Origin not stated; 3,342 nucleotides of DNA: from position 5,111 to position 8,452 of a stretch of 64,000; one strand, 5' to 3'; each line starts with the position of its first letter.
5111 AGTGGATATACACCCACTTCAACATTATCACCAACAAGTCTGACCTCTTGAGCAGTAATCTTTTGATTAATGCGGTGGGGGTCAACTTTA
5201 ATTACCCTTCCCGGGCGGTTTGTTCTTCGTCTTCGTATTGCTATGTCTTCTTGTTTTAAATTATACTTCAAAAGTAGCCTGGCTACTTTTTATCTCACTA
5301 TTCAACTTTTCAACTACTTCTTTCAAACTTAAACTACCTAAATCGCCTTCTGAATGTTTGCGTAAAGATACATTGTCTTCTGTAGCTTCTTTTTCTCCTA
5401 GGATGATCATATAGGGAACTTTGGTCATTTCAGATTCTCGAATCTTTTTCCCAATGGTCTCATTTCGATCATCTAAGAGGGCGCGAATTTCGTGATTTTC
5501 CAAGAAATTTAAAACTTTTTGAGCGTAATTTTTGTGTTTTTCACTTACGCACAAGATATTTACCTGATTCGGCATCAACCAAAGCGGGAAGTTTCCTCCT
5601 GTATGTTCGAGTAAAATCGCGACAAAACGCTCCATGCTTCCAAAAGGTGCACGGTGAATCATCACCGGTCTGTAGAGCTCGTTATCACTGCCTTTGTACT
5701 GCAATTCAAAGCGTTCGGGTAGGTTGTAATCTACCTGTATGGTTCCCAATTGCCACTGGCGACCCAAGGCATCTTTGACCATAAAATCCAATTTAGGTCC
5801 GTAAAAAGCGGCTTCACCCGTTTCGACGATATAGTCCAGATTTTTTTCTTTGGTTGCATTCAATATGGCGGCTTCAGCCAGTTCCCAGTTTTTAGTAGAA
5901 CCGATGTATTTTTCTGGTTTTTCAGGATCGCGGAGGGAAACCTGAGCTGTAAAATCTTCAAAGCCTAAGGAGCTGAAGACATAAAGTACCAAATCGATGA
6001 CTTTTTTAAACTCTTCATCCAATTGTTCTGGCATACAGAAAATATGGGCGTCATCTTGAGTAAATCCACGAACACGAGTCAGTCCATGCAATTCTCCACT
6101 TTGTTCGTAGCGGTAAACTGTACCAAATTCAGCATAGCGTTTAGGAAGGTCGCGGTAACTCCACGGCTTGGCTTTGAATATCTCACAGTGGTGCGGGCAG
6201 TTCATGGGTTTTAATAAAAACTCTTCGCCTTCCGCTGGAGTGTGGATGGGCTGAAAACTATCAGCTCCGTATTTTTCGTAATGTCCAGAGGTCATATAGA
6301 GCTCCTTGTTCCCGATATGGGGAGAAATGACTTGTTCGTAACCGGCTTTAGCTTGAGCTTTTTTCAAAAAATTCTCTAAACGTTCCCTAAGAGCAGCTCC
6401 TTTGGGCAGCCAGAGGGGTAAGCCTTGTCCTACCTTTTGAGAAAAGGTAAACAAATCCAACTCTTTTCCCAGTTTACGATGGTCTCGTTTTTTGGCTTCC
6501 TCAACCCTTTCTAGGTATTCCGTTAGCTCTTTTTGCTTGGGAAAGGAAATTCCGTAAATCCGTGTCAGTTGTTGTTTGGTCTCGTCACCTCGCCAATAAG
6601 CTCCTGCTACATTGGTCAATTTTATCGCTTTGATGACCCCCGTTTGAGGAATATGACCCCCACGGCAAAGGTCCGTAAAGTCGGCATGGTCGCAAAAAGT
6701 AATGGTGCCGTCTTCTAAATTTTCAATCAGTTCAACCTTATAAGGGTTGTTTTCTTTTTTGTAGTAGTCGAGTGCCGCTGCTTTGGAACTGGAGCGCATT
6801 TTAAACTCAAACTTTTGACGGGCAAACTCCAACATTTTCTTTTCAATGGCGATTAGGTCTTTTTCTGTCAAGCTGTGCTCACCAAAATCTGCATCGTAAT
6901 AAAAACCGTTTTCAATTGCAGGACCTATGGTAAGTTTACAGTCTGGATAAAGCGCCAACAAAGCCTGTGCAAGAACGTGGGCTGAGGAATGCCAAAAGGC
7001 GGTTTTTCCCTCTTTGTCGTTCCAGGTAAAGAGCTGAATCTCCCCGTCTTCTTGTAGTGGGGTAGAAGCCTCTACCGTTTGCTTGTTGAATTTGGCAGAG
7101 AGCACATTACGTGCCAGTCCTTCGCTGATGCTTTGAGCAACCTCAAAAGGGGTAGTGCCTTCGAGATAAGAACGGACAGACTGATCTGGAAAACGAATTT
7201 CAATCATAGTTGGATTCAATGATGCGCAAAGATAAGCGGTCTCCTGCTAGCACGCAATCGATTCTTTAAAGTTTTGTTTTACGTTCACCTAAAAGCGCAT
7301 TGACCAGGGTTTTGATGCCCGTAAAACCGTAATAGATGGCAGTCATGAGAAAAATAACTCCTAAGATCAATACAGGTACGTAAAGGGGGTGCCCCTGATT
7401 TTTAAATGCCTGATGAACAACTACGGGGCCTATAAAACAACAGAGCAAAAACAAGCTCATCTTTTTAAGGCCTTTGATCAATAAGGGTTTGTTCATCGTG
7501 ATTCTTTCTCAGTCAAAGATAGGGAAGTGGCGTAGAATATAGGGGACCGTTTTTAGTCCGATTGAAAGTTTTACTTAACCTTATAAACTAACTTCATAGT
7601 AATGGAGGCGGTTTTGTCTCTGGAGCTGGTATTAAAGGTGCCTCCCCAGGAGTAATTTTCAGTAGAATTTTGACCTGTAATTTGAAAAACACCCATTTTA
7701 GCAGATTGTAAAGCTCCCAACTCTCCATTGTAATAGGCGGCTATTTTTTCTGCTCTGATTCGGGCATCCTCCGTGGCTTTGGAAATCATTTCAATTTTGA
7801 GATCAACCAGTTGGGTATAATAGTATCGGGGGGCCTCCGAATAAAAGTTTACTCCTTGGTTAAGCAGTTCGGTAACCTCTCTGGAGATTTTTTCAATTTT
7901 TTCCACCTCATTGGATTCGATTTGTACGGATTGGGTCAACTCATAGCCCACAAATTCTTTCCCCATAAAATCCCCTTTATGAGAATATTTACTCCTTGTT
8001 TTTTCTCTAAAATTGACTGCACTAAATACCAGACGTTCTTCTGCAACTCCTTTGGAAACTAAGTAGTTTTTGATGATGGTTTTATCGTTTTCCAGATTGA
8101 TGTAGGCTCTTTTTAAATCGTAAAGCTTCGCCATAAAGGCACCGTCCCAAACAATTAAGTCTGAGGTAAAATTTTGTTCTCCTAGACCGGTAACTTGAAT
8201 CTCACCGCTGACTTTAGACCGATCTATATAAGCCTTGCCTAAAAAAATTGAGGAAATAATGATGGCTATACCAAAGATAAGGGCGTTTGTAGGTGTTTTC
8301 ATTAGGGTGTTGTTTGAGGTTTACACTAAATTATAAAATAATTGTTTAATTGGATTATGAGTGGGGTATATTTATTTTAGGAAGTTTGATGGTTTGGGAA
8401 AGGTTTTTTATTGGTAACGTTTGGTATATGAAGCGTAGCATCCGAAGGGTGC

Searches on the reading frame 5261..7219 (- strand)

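Call 5: search_protein_families(library=pfam, proteins=[window:5261-7219:-])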
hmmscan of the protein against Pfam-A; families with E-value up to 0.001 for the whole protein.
window:5261-7219:- (652 aa): 4 families
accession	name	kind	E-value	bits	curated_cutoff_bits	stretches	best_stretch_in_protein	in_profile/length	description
PF00587.30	tRNA-synt_2b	-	3.1e-49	167.9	29.3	1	330-539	7-178/179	tRNA synthetase class II core domain (G, H, P, S and T)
PF03129.25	HGTP_anticodon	-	4.6e-23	81.6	21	1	552-641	1-93/94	Anticodon binding domain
PF07973.19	tRNA_SAD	-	1.2e-10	41.6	24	1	173-222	1-44/44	Threonyl and Alanyl tRNA synthetase second additional domain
PF02824.27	TGS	-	1e-09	38.7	22.2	1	8-65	3-60/60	TGS domain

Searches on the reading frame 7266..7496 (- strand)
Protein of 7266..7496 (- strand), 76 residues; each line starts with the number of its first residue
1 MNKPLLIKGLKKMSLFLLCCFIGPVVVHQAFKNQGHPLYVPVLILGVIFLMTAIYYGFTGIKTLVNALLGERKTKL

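Call 5: search_protein_families(library=pfam, proteins=[window:7266-7496:-])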
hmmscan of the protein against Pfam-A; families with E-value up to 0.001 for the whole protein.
window:7266-7496:- (76 aa): 1 family
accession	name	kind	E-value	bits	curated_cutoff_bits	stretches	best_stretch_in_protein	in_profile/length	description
PF19589.4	DUF6095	-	1e-26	93.3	23.8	1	2-69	4-71/73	Family of unknown function (DUF6095)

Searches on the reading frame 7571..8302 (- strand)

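Call 5: search_protein_families(library=pfam, proteins=[window:7571-8302:-])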
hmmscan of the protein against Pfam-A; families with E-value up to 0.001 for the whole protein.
window:7571-8302:- (243 aa): 1 family
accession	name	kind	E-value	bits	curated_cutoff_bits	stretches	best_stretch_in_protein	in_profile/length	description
PF04402.19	SIMPL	-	7.9e-18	65.9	25.2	1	35-209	1-161/205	Protein of unknown function (DUF541)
